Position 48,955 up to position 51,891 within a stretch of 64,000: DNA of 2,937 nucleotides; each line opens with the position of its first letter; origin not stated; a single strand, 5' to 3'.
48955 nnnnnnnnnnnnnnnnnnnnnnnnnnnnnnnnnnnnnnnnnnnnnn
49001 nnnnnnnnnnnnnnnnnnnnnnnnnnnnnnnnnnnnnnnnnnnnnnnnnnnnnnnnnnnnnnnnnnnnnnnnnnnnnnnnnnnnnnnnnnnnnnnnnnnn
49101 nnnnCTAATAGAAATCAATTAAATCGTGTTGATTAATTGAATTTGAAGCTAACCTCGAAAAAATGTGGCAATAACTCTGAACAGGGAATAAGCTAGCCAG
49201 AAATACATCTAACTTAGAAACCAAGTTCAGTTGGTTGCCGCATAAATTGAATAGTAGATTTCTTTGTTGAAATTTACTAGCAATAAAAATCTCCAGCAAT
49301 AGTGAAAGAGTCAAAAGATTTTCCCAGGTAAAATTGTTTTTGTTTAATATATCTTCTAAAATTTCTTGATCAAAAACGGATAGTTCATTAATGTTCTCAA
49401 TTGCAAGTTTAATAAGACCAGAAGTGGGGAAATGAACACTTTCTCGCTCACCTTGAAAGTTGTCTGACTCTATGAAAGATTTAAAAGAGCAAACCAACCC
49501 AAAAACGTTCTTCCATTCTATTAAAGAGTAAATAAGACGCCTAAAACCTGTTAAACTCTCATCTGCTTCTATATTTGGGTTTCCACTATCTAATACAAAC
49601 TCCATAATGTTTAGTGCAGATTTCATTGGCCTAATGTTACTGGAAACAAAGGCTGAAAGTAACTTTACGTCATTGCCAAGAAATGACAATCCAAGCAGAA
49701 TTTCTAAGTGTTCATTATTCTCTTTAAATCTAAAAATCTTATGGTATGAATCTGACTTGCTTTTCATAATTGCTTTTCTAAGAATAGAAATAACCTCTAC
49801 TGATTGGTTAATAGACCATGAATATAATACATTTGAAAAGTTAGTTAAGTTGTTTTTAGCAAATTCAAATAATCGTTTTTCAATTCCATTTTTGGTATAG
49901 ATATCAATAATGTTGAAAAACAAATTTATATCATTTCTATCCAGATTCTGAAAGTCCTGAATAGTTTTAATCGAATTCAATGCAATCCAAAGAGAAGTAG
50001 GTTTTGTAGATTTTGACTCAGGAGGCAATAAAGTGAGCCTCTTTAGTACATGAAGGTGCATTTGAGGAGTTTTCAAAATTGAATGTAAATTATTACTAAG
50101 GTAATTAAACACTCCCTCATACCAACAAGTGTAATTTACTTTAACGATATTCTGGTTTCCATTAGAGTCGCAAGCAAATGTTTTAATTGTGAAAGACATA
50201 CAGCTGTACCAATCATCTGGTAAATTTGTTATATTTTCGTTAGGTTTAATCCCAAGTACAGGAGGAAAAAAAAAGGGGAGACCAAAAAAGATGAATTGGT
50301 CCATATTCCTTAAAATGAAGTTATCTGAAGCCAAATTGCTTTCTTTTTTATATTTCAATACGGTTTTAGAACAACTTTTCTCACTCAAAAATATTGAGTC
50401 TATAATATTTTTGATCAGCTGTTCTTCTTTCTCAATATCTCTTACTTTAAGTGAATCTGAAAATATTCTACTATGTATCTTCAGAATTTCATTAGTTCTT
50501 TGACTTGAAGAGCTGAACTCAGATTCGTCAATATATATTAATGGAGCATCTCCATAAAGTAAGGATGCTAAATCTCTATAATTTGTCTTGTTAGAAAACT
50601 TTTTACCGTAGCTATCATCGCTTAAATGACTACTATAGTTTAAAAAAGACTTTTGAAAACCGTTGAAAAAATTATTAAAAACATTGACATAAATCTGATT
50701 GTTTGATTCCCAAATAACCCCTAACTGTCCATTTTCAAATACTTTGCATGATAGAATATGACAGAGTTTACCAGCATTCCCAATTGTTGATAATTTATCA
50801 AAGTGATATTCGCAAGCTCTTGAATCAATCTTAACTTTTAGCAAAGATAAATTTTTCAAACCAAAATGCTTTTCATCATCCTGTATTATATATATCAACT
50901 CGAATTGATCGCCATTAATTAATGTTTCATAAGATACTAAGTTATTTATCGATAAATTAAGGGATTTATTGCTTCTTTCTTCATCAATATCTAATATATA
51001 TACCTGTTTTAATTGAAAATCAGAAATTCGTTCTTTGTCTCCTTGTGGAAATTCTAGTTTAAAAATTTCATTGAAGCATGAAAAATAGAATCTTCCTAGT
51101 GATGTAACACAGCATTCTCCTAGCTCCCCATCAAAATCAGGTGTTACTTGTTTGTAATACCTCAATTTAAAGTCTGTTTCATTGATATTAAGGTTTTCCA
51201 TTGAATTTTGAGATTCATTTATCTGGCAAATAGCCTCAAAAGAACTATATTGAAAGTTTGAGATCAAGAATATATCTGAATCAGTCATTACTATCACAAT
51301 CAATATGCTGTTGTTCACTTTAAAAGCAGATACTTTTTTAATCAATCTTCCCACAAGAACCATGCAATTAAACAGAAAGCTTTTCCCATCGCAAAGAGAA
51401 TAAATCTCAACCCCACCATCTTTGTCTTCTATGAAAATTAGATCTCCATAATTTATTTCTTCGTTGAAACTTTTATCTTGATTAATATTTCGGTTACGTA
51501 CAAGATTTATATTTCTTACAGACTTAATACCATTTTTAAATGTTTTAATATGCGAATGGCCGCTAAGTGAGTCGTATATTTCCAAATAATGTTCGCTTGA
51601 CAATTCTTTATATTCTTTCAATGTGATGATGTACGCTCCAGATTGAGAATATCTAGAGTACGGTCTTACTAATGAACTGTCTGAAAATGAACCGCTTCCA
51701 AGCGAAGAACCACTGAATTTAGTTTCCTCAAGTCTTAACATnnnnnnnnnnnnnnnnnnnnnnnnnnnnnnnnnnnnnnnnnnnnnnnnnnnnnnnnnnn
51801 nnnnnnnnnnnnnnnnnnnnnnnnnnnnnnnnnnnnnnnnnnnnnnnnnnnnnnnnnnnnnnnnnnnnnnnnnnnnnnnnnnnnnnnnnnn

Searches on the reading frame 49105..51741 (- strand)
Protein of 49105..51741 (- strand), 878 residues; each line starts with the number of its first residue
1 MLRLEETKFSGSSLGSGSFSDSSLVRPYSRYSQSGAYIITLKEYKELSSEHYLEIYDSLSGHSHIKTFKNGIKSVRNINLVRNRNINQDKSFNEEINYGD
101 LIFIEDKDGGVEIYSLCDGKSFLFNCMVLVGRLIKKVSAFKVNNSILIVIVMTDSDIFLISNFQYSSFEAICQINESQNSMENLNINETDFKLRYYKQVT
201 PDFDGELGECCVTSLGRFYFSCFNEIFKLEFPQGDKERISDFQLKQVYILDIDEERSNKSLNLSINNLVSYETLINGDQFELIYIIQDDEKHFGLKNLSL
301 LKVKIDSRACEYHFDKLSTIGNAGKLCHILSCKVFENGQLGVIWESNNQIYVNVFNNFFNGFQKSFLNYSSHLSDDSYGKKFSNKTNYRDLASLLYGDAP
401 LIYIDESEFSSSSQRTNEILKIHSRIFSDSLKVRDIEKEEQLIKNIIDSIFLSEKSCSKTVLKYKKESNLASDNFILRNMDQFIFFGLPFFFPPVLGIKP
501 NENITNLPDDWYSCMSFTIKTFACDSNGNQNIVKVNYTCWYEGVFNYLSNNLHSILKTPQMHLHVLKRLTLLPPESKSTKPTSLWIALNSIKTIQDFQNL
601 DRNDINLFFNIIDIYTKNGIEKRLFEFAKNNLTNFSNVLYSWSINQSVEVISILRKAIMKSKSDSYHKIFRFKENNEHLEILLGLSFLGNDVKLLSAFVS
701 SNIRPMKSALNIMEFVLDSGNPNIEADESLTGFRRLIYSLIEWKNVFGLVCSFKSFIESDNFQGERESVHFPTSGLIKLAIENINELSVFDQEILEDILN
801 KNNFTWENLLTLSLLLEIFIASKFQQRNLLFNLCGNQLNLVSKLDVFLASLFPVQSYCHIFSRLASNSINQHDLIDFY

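Call 36: find_encoding_contigs(protein=window:49105-51741:-, flank=10000, max_places=2)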
Protein window:49105-51741:- (878 aa): 12 contigs read that carry it; 2 places shown.
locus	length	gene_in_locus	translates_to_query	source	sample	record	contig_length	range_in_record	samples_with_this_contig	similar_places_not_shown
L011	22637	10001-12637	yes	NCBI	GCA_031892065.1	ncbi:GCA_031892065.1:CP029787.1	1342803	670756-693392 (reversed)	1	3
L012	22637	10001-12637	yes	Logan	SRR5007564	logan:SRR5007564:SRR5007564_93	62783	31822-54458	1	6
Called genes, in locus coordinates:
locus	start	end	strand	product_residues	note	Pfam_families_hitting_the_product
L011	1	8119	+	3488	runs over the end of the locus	-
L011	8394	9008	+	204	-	PF11789:zf-Nse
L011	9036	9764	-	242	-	PF03987:Autophagy_act_C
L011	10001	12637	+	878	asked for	-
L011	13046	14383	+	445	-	PF00464:SHMT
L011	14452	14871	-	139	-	-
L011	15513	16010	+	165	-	-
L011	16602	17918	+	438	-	PF00464:SHMT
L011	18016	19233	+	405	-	-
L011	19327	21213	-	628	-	PF25563:TPR_SYVN1_N, PF00097:zf-C3HC4 (weak), PF12678:zf-rbx1 (weak), PF13445:zf-RING_UBOX (weak), PF13639:zf-RING_2, PF13920:zf-C3HC4_3 (weak), PF13923:zf-C3HC4_2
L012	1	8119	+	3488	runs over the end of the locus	-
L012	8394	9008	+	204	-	PF11789:zf-Nse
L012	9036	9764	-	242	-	PF03987:Autophagy_act_C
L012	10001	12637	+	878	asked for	-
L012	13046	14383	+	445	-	PF00464:SHMT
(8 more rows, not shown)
